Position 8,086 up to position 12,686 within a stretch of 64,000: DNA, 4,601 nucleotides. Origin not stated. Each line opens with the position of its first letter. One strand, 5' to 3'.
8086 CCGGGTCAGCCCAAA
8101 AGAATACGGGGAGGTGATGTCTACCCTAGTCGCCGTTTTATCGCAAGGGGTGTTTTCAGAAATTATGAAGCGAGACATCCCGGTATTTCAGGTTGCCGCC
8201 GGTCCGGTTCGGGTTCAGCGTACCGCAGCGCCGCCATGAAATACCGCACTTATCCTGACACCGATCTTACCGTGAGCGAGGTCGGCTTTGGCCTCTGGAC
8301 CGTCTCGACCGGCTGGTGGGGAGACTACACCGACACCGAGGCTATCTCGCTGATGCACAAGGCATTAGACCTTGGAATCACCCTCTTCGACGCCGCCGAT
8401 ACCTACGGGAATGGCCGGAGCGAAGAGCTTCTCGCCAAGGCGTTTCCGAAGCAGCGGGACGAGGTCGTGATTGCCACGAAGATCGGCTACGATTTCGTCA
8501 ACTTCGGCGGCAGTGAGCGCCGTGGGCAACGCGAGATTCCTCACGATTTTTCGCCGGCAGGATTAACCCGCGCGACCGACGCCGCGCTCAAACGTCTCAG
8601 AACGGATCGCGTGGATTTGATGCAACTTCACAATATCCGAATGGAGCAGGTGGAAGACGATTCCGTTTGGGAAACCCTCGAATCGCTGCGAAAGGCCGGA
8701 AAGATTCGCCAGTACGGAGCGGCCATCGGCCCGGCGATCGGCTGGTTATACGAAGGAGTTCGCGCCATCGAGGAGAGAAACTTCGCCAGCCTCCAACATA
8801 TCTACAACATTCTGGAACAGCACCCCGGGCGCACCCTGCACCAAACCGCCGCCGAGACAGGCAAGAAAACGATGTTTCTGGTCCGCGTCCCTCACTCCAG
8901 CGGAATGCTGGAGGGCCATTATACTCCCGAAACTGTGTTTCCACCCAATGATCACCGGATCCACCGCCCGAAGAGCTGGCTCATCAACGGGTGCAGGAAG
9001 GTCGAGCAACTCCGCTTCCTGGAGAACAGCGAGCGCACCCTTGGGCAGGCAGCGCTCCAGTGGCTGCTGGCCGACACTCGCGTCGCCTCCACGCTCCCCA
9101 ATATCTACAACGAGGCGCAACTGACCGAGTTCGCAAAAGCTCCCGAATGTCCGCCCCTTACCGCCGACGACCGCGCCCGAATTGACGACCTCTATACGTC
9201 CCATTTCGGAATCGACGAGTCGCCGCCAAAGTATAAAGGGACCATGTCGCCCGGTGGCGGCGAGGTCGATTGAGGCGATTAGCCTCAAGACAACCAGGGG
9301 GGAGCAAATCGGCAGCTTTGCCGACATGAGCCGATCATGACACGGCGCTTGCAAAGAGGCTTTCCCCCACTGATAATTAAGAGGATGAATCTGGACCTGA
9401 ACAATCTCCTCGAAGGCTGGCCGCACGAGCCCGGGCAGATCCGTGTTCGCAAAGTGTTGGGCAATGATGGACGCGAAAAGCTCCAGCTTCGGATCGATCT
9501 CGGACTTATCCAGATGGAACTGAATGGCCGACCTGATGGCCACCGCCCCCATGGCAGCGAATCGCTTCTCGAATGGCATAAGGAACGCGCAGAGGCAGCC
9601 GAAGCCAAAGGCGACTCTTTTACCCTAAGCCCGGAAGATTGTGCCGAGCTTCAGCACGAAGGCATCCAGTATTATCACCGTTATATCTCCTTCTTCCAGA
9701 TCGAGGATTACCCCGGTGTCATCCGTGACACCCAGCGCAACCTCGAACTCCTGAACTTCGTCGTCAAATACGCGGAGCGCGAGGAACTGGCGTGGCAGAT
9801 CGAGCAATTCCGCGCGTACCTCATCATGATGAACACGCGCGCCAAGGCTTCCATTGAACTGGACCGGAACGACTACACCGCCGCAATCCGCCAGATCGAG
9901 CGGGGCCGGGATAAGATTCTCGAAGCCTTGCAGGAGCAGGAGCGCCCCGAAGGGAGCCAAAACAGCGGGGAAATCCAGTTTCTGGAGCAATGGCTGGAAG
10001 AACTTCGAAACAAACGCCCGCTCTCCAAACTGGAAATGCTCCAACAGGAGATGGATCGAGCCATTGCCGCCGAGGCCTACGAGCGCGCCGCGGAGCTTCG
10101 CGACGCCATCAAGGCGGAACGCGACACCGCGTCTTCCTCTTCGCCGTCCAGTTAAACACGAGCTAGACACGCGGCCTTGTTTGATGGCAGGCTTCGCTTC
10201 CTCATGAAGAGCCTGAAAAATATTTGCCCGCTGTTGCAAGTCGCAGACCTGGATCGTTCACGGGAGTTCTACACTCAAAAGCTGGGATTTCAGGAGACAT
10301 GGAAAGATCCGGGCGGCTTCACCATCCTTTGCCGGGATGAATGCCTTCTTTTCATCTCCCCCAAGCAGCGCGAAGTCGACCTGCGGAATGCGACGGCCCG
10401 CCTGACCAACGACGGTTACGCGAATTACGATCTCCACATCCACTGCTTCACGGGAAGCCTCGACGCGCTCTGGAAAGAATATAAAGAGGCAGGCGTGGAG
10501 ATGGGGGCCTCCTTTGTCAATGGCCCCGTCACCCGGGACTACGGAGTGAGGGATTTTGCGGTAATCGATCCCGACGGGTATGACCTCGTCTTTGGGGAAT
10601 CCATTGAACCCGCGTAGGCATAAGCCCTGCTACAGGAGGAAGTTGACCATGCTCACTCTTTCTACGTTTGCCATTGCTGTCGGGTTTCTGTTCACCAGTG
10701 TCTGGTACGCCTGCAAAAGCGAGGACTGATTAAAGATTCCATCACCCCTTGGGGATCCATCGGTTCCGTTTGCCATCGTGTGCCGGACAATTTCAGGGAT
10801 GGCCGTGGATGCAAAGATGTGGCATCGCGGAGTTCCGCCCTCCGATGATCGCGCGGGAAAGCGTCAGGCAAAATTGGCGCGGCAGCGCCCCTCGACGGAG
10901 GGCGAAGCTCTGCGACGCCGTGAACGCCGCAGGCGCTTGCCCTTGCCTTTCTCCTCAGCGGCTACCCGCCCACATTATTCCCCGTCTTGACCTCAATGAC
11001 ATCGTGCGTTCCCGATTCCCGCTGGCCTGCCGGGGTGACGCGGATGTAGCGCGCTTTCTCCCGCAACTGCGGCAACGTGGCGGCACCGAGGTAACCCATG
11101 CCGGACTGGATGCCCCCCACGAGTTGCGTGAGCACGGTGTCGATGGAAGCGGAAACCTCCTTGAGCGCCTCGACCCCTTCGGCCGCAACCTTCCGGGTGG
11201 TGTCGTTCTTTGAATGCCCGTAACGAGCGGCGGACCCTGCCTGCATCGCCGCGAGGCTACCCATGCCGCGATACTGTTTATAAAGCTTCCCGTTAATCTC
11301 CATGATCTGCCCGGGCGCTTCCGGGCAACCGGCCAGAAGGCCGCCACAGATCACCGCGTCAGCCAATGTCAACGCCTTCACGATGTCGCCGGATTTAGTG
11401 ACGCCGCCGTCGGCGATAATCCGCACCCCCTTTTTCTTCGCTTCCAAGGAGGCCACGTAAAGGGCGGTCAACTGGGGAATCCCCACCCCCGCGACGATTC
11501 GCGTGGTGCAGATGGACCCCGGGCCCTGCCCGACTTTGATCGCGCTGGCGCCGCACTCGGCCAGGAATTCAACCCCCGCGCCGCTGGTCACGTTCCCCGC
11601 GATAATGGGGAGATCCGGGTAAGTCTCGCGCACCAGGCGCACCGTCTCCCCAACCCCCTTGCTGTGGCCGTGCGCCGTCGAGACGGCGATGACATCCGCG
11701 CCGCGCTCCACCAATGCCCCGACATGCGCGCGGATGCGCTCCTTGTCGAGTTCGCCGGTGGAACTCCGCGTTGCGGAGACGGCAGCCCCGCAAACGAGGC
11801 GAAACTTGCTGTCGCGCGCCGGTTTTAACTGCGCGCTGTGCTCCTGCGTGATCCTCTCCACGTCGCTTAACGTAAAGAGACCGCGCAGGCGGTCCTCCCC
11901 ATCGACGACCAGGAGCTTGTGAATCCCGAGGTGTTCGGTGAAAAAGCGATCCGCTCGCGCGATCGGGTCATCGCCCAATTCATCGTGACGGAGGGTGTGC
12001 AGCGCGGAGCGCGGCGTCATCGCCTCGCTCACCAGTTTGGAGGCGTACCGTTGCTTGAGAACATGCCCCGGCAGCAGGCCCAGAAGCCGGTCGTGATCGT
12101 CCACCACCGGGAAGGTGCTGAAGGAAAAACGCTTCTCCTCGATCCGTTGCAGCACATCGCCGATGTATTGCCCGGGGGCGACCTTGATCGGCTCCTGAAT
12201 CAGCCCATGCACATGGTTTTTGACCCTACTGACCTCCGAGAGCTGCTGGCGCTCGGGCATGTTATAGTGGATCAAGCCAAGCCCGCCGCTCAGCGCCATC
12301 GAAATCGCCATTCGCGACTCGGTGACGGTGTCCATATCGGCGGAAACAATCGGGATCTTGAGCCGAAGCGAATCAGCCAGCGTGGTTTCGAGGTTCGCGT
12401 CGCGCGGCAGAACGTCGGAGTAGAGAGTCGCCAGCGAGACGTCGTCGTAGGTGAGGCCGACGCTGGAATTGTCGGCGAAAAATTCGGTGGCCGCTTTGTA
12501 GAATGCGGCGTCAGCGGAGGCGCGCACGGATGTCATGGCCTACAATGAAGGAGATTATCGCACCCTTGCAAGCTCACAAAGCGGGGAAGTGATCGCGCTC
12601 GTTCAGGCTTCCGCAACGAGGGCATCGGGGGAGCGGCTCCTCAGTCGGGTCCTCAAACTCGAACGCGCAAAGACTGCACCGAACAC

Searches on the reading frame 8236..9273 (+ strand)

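Call 66: search_protein_families(library=pfam, proteins=[window:8236-9273:+], max_evalue=0.00001)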
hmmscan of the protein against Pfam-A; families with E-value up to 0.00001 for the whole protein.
window:8236-9273:+ (345 aa): 1 family
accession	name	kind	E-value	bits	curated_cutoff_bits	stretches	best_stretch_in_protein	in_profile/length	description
PF00248.27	Aldo_ket_red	-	6.4e-47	160.4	24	1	15-320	1-290/291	Aldo/keto reductase family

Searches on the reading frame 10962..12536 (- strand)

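Call 66: search_protein_families(library=pfam, proteins=[window:10962-12536:-], max_evalue=0.00001)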
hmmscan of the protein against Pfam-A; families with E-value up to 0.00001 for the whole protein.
window:10962-12536:- (524 aa): 2 families
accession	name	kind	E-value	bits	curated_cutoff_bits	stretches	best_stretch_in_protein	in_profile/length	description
PF00478.31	IMPDH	-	4.5e-125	417.6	25.6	1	27-511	1-345/345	IMP dehydrogenase / GMP reductase domain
PF00571.33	CBS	-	9.2e-11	42.4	24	0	114-155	7-46/57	CBS domain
